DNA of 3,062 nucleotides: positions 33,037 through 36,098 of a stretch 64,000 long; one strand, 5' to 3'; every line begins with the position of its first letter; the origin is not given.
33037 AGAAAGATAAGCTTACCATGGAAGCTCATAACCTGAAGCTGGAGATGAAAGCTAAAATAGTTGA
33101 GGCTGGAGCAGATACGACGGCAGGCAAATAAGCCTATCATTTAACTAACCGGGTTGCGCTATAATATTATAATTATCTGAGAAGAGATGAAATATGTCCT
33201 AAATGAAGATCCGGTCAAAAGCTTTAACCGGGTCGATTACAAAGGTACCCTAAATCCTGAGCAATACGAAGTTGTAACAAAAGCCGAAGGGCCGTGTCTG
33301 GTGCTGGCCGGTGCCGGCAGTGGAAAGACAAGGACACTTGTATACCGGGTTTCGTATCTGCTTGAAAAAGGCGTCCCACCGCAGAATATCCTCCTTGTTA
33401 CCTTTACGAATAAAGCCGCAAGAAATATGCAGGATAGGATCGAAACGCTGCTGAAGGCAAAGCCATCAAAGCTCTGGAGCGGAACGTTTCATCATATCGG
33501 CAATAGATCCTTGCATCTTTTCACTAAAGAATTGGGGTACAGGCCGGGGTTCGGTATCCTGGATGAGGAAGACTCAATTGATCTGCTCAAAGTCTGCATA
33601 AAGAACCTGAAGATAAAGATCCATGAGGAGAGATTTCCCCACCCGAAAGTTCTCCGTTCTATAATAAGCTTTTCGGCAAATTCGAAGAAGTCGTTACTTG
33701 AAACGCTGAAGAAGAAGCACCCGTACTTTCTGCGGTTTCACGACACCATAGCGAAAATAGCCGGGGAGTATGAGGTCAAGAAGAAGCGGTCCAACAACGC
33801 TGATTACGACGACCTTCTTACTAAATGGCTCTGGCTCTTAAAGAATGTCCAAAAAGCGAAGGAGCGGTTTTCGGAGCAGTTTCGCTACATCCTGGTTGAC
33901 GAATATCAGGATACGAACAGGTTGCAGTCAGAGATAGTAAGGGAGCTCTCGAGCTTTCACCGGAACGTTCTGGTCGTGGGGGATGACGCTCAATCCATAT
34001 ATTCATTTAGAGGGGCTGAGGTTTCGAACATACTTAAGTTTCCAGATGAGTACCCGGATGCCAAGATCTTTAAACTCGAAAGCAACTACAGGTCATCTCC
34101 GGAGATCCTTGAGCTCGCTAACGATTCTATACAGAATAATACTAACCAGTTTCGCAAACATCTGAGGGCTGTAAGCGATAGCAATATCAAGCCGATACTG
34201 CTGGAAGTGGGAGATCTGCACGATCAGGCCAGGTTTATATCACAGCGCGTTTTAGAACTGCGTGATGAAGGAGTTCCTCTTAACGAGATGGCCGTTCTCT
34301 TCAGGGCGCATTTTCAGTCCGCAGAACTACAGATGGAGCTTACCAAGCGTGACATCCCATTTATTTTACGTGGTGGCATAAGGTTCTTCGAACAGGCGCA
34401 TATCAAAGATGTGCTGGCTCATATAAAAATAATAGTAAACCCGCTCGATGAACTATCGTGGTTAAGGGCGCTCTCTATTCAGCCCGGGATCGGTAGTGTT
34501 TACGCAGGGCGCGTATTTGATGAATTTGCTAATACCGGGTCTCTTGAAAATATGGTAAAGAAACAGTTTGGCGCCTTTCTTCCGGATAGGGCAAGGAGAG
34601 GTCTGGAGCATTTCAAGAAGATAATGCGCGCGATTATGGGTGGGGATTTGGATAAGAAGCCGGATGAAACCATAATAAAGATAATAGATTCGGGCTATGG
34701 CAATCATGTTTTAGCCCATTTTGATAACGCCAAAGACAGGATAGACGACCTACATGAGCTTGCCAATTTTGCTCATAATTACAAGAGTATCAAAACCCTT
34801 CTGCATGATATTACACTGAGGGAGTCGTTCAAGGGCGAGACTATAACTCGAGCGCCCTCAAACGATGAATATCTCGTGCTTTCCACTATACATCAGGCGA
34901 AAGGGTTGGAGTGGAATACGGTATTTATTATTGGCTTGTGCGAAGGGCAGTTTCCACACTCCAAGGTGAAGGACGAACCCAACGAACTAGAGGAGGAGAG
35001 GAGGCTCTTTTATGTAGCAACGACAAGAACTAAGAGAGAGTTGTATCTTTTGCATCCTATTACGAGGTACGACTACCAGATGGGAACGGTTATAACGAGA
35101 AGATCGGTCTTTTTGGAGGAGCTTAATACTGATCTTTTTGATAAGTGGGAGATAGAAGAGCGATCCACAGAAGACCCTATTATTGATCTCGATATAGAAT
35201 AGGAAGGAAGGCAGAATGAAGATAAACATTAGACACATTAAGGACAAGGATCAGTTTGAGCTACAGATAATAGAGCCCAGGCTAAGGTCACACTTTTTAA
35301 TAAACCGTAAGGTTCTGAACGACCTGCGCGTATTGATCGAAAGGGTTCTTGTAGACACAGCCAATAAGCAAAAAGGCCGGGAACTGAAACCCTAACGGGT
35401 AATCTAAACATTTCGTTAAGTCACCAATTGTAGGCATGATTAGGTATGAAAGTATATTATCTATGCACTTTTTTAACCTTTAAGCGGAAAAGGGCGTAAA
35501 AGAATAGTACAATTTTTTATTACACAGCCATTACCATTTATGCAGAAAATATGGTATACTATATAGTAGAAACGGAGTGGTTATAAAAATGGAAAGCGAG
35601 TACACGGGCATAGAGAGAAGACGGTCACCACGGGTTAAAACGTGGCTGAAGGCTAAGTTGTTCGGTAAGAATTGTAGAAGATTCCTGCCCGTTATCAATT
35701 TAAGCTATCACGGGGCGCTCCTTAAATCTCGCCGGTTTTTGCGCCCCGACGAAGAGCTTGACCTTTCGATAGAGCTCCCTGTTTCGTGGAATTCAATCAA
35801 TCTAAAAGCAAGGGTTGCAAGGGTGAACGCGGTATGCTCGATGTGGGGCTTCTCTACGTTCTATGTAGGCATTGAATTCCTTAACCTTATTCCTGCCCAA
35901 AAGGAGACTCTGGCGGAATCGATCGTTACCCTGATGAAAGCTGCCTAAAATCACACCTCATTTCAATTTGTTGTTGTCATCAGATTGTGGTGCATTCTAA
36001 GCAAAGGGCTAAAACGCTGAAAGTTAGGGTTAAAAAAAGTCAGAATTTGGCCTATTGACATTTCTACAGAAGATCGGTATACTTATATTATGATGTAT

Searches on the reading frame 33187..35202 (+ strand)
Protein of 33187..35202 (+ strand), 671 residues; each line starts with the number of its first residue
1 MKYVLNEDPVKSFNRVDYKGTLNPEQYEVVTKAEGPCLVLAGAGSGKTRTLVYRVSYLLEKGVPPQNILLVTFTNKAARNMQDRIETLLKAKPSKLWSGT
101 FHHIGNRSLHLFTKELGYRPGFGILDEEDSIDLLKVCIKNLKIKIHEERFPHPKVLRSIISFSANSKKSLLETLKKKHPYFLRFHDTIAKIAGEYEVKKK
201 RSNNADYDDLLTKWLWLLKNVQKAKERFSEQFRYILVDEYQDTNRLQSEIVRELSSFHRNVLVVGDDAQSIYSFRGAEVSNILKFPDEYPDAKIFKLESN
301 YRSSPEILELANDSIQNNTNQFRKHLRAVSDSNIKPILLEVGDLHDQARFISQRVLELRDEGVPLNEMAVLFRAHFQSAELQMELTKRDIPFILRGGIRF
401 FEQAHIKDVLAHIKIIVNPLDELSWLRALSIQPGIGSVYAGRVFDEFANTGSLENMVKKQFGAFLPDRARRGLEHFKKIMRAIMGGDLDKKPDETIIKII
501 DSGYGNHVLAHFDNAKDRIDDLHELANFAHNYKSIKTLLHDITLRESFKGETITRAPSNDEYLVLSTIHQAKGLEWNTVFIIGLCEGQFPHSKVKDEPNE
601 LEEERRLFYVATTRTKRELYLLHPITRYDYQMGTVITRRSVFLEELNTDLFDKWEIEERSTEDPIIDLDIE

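Call 64: search_protein_families(library=pfam, proteins=[window:33187-35202:+], max_evalue=0.001)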
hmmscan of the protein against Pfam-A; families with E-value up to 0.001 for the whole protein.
window:33187-35202:+ (671 aa): 7 families
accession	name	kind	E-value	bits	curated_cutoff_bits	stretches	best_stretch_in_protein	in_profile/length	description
PF00580.27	UvrD-helicase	-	5.4e-78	262.8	23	1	22-290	1-271/271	UvrD/REP helicase N-terminal domain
PF13361.12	UvrD_C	-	9.5e-56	190.1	25.6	1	296-621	2-345/350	UvrD-like helicase C-terminal domain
PF13245.12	AAA_19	-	5e-23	82.2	25.1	1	32-275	9-134/134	AAA domain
PF13538.12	UvrD_C_2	-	3.6e-11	43.2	27.4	1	563-622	2-52/52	UvrD-like helicase C-terminal domain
PF01443.25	Viral_helicase1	-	8.1e-08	32.8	21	0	219-321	45-145/228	Viral superfamily 1 RNA helicase core domain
PF13604.12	AAA_30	-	1e-06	29.1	27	0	22-86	2-67/191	AAA domain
PF04851.21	ResIII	-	0.00017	21.9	22.5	0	35-110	24-103/164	Type III restriction enzyme, res subunit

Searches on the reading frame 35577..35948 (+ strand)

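Call 64: search_protein_families(library=pfam, proteins=[window:35577-35948:+], max_evalue=0.001)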
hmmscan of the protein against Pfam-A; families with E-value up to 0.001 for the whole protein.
window:35577-35948:+ (123 aa): 1 family
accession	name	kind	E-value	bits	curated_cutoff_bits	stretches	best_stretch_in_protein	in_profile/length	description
PF07238.19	PilZ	-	3.3e-11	43.9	22.5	1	13-115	1-99/102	PilZ domain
